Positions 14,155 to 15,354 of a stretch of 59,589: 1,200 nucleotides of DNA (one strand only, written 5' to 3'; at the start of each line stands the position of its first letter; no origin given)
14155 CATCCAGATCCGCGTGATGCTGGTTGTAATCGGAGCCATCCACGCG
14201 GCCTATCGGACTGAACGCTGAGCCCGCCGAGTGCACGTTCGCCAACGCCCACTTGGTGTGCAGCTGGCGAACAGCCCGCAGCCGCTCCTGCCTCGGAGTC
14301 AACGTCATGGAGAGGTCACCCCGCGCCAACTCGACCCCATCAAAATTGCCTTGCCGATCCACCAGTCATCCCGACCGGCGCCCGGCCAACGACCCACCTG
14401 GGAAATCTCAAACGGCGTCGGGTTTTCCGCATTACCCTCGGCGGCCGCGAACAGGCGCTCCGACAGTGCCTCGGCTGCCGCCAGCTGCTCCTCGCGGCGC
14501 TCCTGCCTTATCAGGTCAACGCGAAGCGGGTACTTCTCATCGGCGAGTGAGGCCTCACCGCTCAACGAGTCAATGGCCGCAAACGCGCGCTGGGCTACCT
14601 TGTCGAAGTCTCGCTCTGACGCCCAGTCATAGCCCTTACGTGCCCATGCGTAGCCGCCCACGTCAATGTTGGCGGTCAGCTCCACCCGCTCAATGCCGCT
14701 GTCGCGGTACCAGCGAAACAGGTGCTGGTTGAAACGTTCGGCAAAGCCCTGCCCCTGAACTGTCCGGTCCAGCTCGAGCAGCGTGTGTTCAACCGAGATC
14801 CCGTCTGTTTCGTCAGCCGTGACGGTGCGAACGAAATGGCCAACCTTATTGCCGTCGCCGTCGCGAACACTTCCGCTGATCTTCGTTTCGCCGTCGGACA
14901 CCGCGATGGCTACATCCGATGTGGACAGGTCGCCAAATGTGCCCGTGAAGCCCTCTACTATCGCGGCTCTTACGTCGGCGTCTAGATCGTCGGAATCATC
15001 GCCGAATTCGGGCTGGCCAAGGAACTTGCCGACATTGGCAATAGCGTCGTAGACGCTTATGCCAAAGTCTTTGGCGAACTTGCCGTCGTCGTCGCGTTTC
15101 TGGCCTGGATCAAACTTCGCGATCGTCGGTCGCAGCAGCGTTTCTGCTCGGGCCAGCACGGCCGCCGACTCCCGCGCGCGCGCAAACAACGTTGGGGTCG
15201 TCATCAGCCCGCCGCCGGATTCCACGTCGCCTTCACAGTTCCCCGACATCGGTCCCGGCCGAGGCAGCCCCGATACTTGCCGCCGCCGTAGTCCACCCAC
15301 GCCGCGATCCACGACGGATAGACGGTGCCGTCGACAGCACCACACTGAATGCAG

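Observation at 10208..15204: Giant head-module protein combining a 2H phosphoesterase with an ADP-ribosyltransferase core, plus a GNAT-like neighbour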

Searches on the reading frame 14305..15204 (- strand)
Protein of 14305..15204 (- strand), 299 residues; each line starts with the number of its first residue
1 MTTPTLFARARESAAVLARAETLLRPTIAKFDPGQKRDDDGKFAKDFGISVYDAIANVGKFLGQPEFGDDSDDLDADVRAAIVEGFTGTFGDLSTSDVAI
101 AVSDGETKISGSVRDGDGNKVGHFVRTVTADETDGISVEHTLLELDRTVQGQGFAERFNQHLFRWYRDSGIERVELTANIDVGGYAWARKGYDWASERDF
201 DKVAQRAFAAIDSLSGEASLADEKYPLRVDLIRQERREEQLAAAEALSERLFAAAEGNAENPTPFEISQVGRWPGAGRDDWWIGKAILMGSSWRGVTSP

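Call 6: search_protein_families(library=pfam, proteins=[window:14305-15204:-], max_evalue=0.1)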
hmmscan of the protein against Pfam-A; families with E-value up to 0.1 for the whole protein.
window:14305-15204:- (299 aa): 0 families

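Call 7: search_protein_families(library=phrogs, proteins=[window:14305-15204:-], max_evalue=0.01)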
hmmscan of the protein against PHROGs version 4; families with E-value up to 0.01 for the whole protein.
window:14305-15204:- (299 aa): 2 families
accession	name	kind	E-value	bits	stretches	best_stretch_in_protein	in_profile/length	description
phrog_25452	-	unknown function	3.7e-12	47.1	1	105-200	231-329/437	-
phrog_27103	-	unknown function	5.4e-06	26.5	1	103-201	386-489/626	-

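Call 25: search_solved_structures(query=window:14308-15204:-, max_evalue=10, show_alignments=2)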
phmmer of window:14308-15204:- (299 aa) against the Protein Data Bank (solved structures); distinct sequences matched with E-value up to 10: 3.
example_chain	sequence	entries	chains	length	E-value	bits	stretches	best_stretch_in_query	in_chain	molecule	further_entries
8fre_A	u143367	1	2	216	0.61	12.9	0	227-261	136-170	RBL4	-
1vkc_A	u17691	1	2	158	0.93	12.3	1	102-192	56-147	putative acetyl transferase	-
7l6v_B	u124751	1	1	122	1.2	11.9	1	152-202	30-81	JPU-C1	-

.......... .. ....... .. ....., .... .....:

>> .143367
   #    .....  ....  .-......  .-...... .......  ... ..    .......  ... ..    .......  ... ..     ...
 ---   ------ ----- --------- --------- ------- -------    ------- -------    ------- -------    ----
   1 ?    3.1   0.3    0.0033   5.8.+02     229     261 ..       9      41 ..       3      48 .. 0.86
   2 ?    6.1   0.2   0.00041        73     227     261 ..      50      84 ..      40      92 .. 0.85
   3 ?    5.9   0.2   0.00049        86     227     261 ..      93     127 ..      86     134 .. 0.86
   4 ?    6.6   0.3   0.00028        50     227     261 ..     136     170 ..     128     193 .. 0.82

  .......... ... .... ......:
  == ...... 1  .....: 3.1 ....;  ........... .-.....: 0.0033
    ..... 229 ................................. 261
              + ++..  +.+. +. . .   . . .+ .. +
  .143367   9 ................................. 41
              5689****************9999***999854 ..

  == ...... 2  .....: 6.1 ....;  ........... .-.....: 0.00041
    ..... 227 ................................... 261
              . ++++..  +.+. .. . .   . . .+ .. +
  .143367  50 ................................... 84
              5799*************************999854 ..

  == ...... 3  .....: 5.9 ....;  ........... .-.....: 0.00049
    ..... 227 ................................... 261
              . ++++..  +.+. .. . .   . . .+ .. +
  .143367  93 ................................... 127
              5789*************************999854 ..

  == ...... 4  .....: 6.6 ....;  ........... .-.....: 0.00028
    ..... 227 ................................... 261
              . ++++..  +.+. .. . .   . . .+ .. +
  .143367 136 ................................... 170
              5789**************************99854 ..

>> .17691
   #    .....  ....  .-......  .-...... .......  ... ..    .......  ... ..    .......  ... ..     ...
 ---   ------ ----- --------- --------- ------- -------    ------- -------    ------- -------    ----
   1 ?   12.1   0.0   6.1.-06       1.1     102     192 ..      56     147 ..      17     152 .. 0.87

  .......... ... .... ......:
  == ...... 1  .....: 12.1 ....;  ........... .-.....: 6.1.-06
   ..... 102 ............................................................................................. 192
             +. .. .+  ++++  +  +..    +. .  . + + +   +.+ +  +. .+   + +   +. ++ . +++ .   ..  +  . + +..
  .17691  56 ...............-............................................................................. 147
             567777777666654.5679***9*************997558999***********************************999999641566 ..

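Call 28: find_homologous_proteins(query=window:14308-15204:-, max_evalue=0.001)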
Query window:14308-15204:- (299 aa): 38 proteins with E <= 0.001 among 8000 candidates.
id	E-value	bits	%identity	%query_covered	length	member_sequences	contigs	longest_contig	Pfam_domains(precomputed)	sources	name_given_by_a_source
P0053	9.3e-194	661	100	100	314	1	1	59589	-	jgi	jgi:hypothetical protein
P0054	1.1e-55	208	44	99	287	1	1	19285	-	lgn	-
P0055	2.1e-53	200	47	76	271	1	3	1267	-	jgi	jgi:hypothetical protein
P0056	2.2e-51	193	42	93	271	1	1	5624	-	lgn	-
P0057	2.4e-51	193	45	75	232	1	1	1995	-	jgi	jgi:GNAT superfamily N-acetyltransferase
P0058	7.1e-50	188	45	75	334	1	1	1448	-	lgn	-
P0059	8.1e-49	185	43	78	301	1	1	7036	-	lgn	-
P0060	1.1e-48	185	45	73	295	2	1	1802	-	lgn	-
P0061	1.2e-47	181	42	73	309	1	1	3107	-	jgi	jgi:GNAT superfamily N-acetyltransferase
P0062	5.2e-47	179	45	73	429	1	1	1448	PF04233.20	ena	-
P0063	7.8e-47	178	43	88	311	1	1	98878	-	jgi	jgi:GNAT superfamily N-acetyltransferase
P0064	1.9e-45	174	48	71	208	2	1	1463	-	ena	-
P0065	2.7e-44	170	44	73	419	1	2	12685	-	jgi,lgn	jgi:hypothetical protein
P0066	6.7e-44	169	42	71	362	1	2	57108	-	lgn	-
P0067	1.6e-43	168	46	72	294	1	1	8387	-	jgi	-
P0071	4.6e-38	150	42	71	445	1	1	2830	PF04233.20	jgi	jgi:SPP1 gp7 family putative phage head morphogenesis protein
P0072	2.7e-36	144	40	73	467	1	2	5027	-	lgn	-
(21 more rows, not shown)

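Call 35: search_solved_structures(query=A1, max_evalue=1, show_alignments=2)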
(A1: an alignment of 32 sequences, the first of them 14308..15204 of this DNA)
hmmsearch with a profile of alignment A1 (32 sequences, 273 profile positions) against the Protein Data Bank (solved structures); distinct sequences matched with E-value up to 1: 6.
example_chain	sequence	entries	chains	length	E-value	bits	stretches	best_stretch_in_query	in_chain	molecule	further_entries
7l1k_A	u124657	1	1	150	0.088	16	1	121-163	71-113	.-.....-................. 30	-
7dai_A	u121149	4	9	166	0.16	15.2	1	117-163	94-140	Serotonin N-acetyltransferase 1, chloroplastic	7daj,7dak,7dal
6k5m_A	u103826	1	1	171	0.17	15.1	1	117-163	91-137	Serotonin N-acetyltransferase 1, chloroplastic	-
2vqx_A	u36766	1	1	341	0.24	14.6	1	160-190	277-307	METALLOPROTEINASE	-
7k65_B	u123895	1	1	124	0.6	13.3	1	140-192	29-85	nanobody TI23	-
3bga_A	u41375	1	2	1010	0.71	13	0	66-121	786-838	Beta-galactosidase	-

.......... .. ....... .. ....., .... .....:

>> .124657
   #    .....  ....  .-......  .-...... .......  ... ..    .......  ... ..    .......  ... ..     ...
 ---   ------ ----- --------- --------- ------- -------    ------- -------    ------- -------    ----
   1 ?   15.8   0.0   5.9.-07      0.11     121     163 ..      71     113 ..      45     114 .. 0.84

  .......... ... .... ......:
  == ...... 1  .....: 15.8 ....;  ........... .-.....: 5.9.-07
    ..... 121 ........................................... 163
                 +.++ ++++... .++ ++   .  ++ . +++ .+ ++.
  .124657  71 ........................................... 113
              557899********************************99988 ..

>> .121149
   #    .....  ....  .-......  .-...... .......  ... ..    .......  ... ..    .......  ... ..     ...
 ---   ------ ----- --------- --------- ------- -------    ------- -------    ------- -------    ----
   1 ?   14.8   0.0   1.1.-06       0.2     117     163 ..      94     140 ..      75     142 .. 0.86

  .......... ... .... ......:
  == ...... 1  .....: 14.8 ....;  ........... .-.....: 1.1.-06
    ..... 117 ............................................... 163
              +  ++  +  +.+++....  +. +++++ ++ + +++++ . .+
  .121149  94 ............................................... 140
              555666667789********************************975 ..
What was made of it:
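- On GNAT acyltransferases: The profile against PDB gives E=0.09-0.17 (call 35).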

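Call 36: search_protein_families(library=pfam, alignment_id=A1, max_evalue=1)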
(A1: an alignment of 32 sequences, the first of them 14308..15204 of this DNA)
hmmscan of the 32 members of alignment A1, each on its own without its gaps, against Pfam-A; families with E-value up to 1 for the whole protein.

A. member 1, window:14308-15204:- (299 aa): 1 family
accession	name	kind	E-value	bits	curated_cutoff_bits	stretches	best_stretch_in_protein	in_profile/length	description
PF00583.31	Acetyltransf_1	-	0.11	13.2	20.7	1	143-177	65-99/116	Acetyltransferase (GNAT) family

B. families by the number of members that match (of 32 scanned): 17 families
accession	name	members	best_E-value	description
PF00583.31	Acetyltransf_1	14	0.00017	Acetyltransferase (GNAT) family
PF14542.12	Acetyltransf_CG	7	0.004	GCN5-related N-acetyl-transferase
PF22490.1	EndA_linker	3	0.15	tRNA-splicing endonuclease, linker domain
PF13508.13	Acetyltransf_7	2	0.0019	Acetyltransferase (GNAT) domain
PF13673.13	Acetyltransf_10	2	0.021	Acetyltransferase (GNAT) domain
PF03496.20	ADPrib_exo_Tox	1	0.00028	ADP-ribosyltransferase exoenzyme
PF19025.5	DUF5751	1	0.023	Family of unknown function (DUF5751)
PF19960.5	EAD7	1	0.033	Effector-associated domain 7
PF13302.13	Acetyltransf_3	1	0.051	Acetyltransferase (GNAT) domain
PF16729.10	DUF5067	1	0.08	Domain of unknown function (DUF5067)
PF20744.3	gp37_trimer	1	0.11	Tail fibre protein gp37 trimerization region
PF22364.1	VID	1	0.12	VirG insertion domain (VID)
PF10410.14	DnaB_bind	1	0.14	DnaB-helicase binding domain of primase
PF20901.3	Sf6_terminase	1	0.18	Bacteriophage Sf6, terminase small subunit-like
PF14299.13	PP2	1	0.21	Phloem protein 2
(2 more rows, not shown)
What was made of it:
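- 14305..15204 (-): 299-aa GNAT-fold gene, translationally coupled to both neighbours. Core is aa ~76-200 (window 14605-14979) with QGQGFA motif A, followed by a conserved C-terminal extension. 14/32 family members hit PF00583, best E 1.7e-4 (call 36).
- On GNAT acyltransferases: 14/32 relatives hit it, best E=1.7e-4 (call 36).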

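Call 47: predict_structure(alignment_id=A1)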
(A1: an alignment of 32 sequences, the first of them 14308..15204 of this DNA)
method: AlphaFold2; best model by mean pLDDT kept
length: 299 residues; sequences in the alignment: 32
mean_pLDDT: 82.7   pTM: 0.71
mean pLDDT of the five models: 82.7, 81.5, 80.9, 79.3, 78.1
residues with pLDDT >= 90: 177; 70-90: 57; 50-70: 39; < 50: 26
segments of 3 or more residues with pLDDT < 50: 1-3, 30-52
pLDDT, mean of each block of 10 residues (from residue 1): 52 72 60 37 34 56 58 85 96 96 91 97 95 89 88 87 94 87 82 94 94 89 86 97 97 90 97 95 95 92
secondary structure, 60 per line:
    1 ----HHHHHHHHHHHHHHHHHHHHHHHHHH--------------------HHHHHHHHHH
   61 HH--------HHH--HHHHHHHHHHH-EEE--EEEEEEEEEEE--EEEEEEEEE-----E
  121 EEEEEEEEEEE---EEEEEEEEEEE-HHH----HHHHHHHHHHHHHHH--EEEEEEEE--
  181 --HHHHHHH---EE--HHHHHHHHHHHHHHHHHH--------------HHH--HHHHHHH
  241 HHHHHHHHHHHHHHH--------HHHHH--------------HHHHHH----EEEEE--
elements in order: H5-30 H51-62 H76-86 E88-90 E93-103 E106-114 E120-131 E135-145 H154-168 E171-178 H183-189 H197-214 H234-255 H264-268 H283-288 E293-297
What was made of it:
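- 14305..15204 (-): AF2 pLDDT 82.7 (call 47).
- On GNAT acyltransferases: AF2 model pLDDT 82.7, pTM 0.71 (call 47).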

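Call 52: fold_search(model_id=the predicted structure, library=pdb)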
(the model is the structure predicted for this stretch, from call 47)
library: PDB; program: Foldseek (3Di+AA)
matches with E <= 10: 1122; with E <= 0.001: 25
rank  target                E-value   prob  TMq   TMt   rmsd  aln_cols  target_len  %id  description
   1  5c82                  2.2e-04  1.00  0.25  0.41   9.9       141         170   13  Crystal structure of Nourseothricin acetyltransferase (released 2016-06-29)
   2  7l1k_A                2.4e-04  1.00  0.26  0.49   2.7        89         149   17  Cryo-EM structure of S. Pombe NatC complex with a Bisubstrate inhibitor and inositol hexaphosphate (released 2021-05-12)
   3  8wme_A                3.0e-04  1.00  0.26  0.36   2.7       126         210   12  Crystal Structure of Drosophila melanogaster D46A Dopamine N-Acetyltransferase (released 2024-10-02)
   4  7ypu_C                3.7e-04  1.00  0.24  0.41  11.2       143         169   13  OrfE-CoA-glycylthricin complex (released 2023-05-31)
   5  7kd7_D                5.3e-04  1.00  0.27  0.38   8.6       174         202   10  Crystal structure of human NatD (NAA40) bound to a bisubstrate analogue (released 2021-06-16)
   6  4u9w_A                5.3e-04  1.00  0.27  0.39   9.0       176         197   10  Crystal Structure of NatD bound to H4/H2A peptide and CoA (released 2015-01-28)
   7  5gii                  6.2e-04  1.00  0.25  0.35   2.8       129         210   12  Crystal Structure of Drosophila melanogaster E47N Dopamine N-Acetyltransferase in Ternary Complex with CoA and Acetyl-ph (released 2017-07-05)
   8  7ypu_B                6.2e-04  1.00  0.24  0.41  11.2       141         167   13  OrfE-CoA-glycylthricin complex (released 2023-05-31)
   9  7ypu_E                6.2e-04  1.00  0.23  0.38  11.3       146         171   12  OrfE-CoA-glycylthricin complex (released 2023-05-31)
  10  9cr5_A                6.6e-04  1.00  0.25  0.42   2.9        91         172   19  Crystal structure of GNAT superfamily acetyltransferase PA2271 from Pseudomonas aeruginosa (released 2025-05-28)
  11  6yzz                  7.0e-04  1.00  0.26  0.50   2.3        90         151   14  Arabidopsis thaliana Naa50 in complex with AcCoA (released 2020-12-30)
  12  7ypu_A                7.0e-04  1.00  0.24  0.41  11.4       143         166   12  OrfE-CoA-glycylthricin complex (released 2023-05-31)
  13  9cr5_B                7.4e-04  1.00  0.25  0.41   2.9        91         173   19  Crystal structure of GNAT superfamily acetyltransferase PA2271 from Pseudomonas aeruginosa (released 2025-05-28)
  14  4u9w_C                7.4e-04  1.00  0.31  0.44   6.6       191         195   11  Crystal Structure of NatD bound to H4/H2A peptide and CoA (released 2015-01-28)
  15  7ypu_F                7.4e-04  1.00  0.25  0.42  11.0       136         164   13  OrfE-CoA-glycylthricin complex (released 2023-05-31)
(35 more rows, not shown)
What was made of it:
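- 14305..15204 (-): Foldseek top 50 are all GNATs, E about 2e-4 (call 52).
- Checked: Supported at fold level (calls 47, 52) but below Pfam's threshold (call 36).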

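Call 67: search_dna_similar(query=window:14308-15204:-, collection=phages, mode=protein, max_rows=20, rows=spread)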
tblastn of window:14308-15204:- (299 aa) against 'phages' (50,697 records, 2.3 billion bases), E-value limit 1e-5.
Records with a match: 11; places in all: 11; records where one place covers at least 80% of the query: 0.
Best place of each record, by identity: <60% 11.
By first word of the organism name: Bacillus 7; Alteromonas 2; Exiguobacterium 1; Microbacterium 1.
By host as written in the record: Bacillus cereus BGSC 6E1 2; Bacillus cereus 2; Bacillus cereus HER1399 2; Alteromonas confluentis DSSK2-12 2; Exiguobacterium alkaliphilum 1; Bacillus sp. S4 1; Microbacterium foliorum NRRL B-24224 1.
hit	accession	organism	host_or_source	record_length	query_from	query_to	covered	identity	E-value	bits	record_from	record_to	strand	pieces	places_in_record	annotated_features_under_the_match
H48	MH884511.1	Exiguobacterium phage vB_EalM-132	Exiguobacterium alkaliphilum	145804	101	200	33%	33.0%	2e-6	55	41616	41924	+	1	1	hypothetical protein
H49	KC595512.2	Bacillus phage JL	Bacillus cereus BGSC 6E1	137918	109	200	31%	35.8%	3e-9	64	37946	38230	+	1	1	PE-PGRS family protein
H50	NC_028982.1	Bacillus phage JL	Bacillus cereus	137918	109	200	31%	35.8%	3e-9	64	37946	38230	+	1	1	PE-PGRS family protein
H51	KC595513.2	Bacillus phage Shanette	Bacillus cereus BGSC 6E1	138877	109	200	31%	35.8%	4e-9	64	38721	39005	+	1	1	PE-PGRS family protein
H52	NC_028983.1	Bacillus phage Shanette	Bacillus cereus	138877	109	200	31%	35.8%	4e-9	64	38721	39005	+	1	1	PE-PGRS family protein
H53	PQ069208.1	Bacillus phage S4-1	Bacillus sp. S4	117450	109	200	31%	35.8%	4e-9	63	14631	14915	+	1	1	record has no annotation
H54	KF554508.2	Bacillus phage CP-51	Bacillus cereus HER1399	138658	109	200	31%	34.7%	6e-8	60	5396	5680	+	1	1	hypothetical protein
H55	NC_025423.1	Bacillus phage CP-51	Bacillus cereus HER1399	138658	109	200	31%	34.7%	6e-8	60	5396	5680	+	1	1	hypothetical protein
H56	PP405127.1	Microbacterium phage Jera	Microbacterium foliorum NRRL B-24224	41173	117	194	26%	36.7%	3e-8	61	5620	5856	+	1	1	5: capsid maturation protease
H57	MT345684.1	Alteromonas phage vB_AcoS-R7M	Alteromonas confluentis DSSK2-12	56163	124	192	23%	36.2%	2e-6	55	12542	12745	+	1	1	minor head protein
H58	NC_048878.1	Alteromonas phage vB_AcoS-R7M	Alteromonas confluentis DSSK2-12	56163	124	192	23%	36.2%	2e-6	55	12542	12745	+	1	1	head morphogenesis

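Call 109: search_protein_families(library=ncbifam, proteins=[window:14305-15204:-], max_evalue=0.01)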
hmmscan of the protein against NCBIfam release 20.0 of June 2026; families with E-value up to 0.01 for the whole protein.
window:14305-15204:- (299 aa): 0 families

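Call 110: search_protein_families(library=pfam, proteins=[P0072], max_evalue=0.001)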
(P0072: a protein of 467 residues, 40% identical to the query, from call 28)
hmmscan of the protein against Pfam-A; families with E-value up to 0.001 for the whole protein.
P0072 (467 aa): 1 family
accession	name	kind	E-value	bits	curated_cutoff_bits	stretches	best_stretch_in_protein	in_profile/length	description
PF03496.20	ADPrib_exo_Tox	-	0.00028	20.7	23.4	1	98-188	68-183/196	ADP-ribosyltransferase exoenzyme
